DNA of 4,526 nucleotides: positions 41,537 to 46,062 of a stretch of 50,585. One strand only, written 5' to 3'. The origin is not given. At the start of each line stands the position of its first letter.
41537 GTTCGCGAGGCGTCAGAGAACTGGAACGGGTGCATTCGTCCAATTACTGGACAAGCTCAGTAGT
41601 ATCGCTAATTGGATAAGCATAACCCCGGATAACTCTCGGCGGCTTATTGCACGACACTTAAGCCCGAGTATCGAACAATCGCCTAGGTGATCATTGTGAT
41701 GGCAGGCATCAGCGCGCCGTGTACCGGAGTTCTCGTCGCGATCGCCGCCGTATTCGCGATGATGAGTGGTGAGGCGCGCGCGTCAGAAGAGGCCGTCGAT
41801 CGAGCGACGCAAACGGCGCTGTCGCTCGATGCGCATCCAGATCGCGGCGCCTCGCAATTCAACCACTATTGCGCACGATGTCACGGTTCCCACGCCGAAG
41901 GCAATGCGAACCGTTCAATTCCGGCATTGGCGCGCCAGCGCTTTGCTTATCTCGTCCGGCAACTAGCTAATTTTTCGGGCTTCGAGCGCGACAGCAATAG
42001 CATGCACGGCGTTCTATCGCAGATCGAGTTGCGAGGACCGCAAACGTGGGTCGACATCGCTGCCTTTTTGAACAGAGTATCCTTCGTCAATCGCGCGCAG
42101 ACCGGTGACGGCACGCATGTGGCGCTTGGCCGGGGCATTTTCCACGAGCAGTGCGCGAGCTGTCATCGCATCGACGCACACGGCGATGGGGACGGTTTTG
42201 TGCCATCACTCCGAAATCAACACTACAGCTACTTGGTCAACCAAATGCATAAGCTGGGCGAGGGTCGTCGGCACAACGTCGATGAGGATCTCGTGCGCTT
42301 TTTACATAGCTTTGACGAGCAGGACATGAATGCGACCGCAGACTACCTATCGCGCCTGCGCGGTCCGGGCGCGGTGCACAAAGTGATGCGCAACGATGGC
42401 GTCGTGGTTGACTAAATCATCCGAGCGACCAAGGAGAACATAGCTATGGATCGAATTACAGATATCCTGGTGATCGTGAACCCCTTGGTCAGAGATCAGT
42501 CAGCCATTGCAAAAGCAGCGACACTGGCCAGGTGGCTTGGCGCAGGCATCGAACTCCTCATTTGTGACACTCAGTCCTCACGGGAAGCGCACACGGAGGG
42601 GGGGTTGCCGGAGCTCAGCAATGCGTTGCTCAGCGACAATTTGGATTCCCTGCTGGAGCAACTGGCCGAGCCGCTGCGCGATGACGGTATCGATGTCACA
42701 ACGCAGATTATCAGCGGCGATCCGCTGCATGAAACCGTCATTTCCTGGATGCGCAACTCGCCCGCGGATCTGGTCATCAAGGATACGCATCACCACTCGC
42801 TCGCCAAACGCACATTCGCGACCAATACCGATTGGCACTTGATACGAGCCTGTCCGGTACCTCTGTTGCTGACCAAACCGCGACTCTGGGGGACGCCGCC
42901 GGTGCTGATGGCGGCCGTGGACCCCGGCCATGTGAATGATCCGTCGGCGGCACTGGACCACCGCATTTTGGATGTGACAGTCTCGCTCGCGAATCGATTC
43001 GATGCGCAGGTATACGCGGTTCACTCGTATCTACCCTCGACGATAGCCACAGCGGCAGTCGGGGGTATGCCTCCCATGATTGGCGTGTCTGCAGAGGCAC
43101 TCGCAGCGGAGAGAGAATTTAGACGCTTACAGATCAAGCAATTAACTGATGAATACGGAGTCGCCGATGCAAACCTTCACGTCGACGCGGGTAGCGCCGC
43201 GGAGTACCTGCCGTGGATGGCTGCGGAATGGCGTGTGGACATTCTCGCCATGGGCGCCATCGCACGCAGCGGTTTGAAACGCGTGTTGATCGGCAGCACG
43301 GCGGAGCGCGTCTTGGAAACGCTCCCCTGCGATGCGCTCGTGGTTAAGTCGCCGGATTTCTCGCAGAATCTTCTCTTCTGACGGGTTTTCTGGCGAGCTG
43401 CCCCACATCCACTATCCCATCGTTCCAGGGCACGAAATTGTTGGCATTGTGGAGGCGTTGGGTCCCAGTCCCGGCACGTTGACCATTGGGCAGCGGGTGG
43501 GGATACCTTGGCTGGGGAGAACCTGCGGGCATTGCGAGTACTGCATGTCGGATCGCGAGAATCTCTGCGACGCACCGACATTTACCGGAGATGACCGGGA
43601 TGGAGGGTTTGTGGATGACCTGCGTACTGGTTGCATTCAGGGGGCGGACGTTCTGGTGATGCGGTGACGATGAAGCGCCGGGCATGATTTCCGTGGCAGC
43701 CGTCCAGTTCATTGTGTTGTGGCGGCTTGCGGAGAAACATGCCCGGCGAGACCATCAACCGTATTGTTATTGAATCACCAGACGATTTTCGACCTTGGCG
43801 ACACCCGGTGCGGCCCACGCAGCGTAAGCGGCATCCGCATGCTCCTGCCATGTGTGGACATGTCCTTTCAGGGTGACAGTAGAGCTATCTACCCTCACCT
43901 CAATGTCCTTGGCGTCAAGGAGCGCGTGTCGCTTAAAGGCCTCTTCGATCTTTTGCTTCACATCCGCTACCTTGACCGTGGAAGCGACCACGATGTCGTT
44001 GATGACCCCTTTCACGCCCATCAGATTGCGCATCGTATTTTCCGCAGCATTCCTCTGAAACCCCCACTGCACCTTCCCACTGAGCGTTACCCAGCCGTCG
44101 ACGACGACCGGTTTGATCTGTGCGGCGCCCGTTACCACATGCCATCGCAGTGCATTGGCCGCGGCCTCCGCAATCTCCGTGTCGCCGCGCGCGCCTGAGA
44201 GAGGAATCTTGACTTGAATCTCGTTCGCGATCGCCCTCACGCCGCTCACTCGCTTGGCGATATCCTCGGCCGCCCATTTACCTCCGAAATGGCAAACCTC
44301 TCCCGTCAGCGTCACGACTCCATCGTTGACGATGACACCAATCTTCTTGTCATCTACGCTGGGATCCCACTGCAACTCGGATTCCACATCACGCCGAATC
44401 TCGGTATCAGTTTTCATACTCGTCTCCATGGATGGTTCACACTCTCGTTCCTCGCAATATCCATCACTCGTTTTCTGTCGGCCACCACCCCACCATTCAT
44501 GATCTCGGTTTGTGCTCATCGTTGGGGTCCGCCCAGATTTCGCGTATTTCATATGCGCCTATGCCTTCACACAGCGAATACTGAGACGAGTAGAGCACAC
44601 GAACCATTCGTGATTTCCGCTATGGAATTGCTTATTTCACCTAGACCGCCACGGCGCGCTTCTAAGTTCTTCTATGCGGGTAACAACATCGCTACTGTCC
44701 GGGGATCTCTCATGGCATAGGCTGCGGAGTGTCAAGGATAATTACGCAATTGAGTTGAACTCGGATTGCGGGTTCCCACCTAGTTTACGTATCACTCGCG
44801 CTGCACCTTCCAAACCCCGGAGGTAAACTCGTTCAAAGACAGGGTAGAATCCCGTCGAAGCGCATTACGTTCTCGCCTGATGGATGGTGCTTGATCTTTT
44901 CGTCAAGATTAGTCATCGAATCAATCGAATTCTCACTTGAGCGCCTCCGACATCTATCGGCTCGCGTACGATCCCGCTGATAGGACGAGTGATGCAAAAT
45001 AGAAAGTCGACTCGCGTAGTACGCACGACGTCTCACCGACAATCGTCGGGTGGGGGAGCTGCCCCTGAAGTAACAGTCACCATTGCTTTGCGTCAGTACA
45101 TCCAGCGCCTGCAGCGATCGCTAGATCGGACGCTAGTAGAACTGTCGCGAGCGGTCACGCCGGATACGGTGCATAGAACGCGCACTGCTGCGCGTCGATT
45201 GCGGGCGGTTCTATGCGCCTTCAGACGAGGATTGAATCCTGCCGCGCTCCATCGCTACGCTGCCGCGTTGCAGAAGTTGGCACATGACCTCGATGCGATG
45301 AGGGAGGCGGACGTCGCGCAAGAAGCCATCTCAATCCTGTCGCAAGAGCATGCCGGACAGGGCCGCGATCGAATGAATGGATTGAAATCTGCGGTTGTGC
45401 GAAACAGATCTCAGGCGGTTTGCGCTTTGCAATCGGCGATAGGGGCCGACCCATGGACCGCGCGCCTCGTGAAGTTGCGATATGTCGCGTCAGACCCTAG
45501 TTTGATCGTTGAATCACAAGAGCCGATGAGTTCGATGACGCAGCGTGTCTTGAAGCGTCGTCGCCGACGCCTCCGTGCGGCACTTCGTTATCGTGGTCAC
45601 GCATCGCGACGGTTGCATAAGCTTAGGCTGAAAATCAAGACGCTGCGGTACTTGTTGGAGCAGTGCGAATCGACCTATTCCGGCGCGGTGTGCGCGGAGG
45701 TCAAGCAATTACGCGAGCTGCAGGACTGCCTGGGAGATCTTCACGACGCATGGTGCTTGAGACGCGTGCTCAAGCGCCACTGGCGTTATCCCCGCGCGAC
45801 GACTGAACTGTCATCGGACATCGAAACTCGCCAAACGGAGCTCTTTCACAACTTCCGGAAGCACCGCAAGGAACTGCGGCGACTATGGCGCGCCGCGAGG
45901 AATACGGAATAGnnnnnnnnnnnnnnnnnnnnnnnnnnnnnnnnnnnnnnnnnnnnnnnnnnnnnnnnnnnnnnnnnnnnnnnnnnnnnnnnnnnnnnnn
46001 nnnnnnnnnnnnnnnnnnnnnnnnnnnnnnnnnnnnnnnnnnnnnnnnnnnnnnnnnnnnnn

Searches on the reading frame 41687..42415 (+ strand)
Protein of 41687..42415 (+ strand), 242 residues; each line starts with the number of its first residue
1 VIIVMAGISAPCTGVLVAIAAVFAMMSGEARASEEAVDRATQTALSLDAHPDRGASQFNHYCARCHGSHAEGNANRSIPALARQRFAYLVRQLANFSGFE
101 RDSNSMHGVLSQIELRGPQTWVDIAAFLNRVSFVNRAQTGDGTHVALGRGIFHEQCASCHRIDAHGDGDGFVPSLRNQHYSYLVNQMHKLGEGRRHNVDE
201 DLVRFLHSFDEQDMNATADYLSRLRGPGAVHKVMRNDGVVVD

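Call 3: search_protein_families(library=pfam, proteins=[window:41687-42415:+], max_evalue=1)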
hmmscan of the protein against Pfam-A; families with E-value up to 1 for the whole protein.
window:41687-42415:+ (242 aa): 5 families
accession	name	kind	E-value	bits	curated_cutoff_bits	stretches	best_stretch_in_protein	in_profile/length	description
PF00034.26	Cytochrom_C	-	1.7e-13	52.1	21.3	2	145-223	1-88/90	Cytochrome c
PF13442.11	Cytochrome_CBB3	-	1.1e-10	42.1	27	2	51-87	3-33/68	Cytochrome C oxidase, cbb3-type, subunit III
PF22113.1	Mtrc-MtrF_II-IV_dom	-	0.0055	16.7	30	1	154-192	29-64/176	Outer membrane cytochrome MtrC/MtrF-like, domains II/IV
PF14495.11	Cytochrom_C550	-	0.011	15.8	27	0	144-207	25-77/136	Cytochrome c-550 domain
PF09699.15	Paired_CXXCH_1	-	0.61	10.3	20.6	0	62-73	9-20/41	Doubled CXXCH motif (Paired_CXXCH_1)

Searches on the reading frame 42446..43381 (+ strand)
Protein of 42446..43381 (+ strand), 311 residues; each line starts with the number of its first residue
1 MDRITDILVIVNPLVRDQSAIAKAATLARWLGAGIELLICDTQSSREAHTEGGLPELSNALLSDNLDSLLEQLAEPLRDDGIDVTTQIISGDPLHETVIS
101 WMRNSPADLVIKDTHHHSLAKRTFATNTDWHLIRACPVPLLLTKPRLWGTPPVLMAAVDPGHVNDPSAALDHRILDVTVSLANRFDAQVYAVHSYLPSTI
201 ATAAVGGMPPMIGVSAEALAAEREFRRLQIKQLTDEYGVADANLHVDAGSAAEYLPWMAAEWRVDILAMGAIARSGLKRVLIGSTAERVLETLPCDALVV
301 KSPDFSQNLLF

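Call 3: search_protein_families(library=pfam, proteins=[window:42446-43381:+], max_evalue=1)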
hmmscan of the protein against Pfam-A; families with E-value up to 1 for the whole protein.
window:42446-43381:+ (311 aa): 2 families
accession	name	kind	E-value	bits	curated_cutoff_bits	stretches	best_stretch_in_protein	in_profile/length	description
PF00582.32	Usp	-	6.3e-29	101.8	24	2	172-301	16-141/141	Universal stress protein family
PF10649.15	DUF2478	-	0.0054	16.8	22.3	0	158-232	74-148/159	Protein of unknown function (DUF2478)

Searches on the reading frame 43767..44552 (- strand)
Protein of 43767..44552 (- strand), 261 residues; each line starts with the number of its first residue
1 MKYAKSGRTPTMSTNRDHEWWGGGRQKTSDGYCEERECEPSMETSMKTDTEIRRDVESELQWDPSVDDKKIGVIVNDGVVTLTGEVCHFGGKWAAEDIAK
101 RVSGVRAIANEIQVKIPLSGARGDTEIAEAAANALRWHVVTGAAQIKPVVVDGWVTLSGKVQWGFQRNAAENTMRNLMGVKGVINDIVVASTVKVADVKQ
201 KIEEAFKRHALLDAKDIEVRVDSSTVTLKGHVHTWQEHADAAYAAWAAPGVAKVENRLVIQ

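Call 3: search_protein_families(library=pfam, proteins=[window:43767-44552:-], max_evalue=1)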
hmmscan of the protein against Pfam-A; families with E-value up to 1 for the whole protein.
window:43767-44552:- (261 aa): 3 families
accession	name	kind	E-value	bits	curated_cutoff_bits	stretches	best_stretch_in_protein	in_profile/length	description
PF04972.22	BON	-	1.1e-43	147.8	27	3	48-115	1-68/69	BON domain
PF21937.1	Yop-YscD_ppl_2nd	-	0.064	13.4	27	0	153-186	29-63/67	YscD/CdsD-like Bon-like domain 2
PF07900.17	DUF1670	-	0.091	12.6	25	1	190-239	84-133/220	Protein of unknown function (DUF1670)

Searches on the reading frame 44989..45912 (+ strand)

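Call 14: search_protein_families(library=pfam, proteins=[window:44989-45912:+], max_evalue=0.001)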
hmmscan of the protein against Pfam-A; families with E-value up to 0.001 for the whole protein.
window:44989-45912:+ (307 aa): 1 family
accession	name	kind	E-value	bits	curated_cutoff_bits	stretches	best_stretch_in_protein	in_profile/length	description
PF05235.19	CHAD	-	1.3e-29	104.2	25.6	1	36-261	5-227/228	CHAD domain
